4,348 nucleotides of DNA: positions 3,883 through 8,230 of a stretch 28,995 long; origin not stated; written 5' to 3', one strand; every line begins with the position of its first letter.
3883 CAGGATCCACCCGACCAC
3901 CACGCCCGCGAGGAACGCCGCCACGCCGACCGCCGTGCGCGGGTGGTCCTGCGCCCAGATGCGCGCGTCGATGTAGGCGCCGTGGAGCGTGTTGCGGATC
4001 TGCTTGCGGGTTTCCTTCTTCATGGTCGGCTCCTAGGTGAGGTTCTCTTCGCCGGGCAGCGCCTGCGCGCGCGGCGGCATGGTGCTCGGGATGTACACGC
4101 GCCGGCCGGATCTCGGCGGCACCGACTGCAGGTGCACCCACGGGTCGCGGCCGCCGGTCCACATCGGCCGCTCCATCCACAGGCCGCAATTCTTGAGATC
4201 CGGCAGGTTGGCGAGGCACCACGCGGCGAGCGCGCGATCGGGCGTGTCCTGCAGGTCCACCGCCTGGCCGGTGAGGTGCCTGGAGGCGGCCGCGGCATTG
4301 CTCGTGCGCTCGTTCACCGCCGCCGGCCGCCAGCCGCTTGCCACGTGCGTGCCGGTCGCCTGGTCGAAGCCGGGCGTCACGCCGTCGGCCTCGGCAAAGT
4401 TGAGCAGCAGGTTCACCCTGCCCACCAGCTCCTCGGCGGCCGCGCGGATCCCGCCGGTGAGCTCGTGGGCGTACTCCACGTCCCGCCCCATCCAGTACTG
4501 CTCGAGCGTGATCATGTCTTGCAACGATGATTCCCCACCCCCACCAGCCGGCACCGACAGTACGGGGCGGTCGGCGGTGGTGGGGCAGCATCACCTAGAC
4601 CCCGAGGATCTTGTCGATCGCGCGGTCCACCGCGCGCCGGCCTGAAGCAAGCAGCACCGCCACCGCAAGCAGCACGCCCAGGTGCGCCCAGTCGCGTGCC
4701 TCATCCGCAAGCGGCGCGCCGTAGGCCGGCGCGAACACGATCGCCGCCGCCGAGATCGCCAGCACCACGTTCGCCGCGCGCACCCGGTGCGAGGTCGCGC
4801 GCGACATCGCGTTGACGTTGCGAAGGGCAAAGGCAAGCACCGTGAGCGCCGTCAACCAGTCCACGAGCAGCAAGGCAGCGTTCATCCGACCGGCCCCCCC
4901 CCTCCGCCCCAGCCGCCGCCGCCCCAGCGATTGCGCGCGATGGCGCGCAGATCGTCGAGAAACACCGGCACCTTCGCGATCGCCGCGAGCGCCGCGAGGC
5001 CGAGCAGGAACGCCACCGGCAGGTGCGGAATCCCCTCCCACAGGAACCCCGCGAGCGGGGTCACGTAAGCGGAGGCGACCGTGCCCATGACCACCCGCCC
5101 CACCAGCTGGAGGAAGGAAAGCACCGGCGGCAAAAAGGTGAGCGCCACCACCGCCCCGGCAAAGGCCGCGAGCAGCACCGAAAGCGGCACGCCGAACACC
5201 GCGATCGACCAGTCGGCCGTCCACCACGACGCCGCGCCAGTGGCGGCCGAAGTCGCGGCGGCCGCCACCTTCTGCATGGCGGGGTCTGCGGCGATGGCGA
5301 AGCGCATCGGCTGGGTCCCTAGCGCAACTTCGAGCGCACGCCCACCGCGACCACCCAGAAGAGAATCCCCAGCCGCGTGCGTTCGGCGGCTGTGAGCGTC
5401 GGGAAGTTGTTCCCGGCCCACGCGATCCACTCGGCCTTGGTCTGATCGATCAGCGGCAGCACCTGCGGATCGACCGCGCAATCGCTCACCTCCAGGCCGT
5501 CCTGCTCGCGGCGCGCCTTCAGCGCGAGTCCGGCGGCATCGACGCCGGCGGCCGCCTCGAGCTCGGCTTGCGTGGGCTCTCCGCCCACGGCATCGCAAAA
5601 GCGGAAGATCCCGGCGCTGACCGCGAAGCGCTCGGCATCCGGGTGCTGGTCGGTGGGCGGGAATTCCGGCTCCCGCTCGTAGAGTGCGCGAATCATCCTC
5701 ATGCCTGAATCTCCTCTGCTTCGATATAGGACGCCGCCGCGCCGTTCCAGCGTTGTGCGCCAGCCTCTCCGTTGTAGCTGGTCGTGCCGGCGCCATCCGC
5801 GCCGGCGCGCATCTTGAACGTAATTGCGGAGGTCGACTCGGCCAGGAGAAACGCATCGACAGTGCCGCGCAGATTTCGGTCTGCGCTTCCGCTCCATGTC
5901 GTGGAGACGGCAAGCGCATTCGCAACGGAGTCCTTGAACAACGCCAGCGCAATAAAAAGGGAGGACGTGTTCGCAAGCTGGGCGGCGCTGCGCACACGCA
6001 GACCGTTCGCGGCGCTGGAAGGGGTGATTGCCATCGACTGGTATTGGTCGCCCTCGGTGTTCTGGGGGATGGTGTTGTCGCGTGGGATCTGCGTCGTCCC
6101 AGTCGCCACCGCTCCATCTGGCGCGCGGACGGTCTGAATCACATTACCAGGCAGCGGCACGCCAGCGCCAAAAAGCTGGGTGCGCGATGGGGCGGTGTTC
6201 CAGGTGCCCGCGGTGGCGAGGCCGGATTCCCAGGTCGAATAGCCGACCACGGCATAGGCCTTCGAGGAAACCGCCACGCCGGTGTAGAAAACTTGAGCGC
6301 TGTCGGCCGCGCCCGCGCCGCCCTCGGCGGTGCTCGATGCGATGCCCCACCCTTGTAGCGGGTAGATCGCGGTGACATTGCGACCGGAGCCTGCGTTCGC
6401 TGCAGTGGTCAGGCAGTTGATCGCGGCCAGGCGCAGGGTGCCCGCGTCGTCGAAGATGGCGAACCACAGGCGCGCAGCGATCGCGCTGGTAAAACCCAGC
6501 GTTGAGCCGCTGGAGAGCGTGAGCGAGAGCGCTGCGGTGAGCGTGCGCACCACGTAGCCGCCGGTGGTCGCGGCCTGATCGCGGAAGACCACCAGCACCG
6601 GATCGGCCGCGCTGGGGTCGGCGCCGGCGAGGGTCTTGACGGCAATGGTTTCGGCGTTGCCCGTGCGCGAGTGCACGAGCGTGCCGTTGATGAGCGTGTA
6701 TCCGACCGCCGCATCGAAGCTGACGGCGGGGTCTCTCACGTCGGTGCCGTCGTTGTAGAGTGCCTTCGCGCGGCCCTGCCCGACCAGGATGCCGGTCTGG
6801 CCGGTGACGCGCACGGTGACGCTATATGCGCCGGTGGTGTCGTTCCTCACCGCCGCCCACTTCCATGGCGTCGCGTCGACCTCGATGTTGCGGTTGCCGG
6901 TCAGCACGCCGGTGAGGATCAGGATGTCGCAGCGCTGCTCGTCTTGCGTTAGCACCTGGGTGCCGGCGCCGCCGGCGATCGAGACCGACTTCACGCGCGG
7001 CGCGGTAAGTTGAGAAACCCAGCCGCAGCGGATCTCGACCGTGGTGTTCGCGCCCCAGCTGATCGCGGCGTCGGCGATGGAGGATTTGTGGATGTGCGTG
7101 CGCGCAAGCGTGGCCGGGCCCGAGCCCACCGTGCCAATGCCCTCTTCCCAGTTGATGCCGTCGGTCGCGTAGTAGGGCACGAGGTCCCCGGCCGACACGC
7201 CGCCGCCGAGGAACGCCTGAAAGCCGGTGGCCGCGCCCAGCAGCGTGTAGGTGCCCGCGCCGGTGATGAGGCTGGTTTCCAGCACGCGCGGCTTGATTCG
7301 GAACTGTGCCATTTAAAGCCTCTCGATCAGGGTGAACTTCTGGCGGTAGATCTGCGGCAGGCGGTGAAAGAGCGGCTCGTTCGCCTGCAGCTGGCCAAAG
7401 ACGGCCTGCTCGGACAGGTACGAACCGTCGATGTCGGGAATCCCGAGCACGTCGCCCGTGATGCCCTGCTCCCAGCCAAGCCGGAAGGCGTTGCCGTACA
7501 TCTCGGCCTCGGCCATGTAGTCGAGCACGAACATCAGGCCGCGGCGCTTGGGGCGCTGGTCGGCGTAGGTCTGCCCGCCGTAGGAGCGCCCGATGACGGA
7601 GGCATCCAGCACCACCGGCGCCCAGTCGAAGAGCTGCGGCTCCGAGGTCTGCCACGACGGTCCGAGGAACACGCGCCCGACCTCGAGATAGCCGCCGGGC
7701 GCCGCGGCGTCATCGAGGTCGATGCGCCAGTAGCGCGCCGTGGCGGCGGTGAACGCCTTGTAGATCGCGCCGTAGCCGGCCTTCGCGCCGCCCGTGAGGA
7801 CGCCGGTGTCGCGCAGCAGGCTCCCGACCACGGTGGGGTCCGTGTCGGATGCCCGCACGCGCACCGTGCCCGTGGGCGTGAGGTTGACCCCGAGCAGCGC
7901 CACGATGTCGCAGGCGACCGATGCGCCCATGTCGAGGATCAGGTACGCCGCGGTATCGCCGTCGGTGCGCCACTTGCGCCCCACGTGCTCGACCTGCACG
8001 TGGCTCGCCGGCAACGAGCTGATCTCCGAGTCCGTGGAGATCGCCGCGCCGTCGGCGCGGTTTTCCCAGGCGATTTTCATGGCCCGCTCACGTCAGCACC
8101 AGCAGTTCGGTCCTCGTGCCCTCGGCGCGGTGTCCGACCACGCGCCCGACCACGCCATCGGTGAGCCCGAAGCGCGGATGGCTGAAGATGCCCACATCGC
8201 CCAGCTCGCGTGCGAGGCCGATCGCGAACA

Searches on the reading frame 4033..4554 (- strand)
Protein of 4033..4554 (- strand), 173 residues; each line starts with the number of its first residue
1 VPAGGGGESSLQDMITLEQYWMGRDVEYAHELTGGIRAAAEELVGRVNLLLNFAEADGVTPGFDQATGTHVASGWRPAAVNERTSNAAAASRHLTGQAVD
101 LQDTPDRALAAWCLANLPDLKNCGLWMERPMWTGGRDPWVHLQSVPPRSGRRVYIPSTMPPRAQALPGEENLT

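Call 54: search_protein_families(library=phrogs, proteins=[window:4033-4554:-], max_evalue=0.001)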
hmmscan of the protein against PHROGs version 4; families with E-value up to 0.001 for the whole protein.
window:4033-4554:- (173 aa): 0 families

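Call 91: search_protein_families(library=pfam, proteins=[window:4033-4554:-], max_evalue=0.1)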
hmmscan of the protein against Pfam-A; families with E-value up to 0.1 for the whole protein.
window:4033-4554:- (173 aa): 1 family
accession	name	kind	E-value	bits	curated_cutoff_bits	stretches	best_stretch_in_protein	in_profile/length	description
PF08291.16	Peptidase_M15_3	-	0.00024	21.7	23.2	1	70-105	44-78/108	Peptidase M15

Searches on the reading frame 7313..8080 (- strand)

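Call 54: search_protein_families(library=phrogs, proteins=[window:7313-8080:-], max_evalue=0.001)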
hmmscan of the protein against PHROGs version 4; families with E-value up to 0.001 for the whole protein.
window:7313-8080:- (255 aa): 1 family
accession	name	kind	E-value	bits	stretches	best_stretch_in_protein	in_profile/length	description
phrog_8610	-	unknown function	3.7e-27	96.1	1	3-254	6-268/270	-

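Call 91: search_protein_families(library=pfam, proteins=[window:7313-8080:-], max_evalue=0.1)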
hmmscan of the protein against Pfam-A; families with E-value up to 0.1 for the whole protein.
window:7313-8080:- (255 aa): 1 family
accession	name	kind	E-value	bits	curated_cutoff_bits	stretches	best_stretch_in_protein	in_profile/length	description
PF07119.17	DUF1375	-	0.034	14.8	20.3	0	36-62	21-47/51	Protein of unknown function (DUF1375)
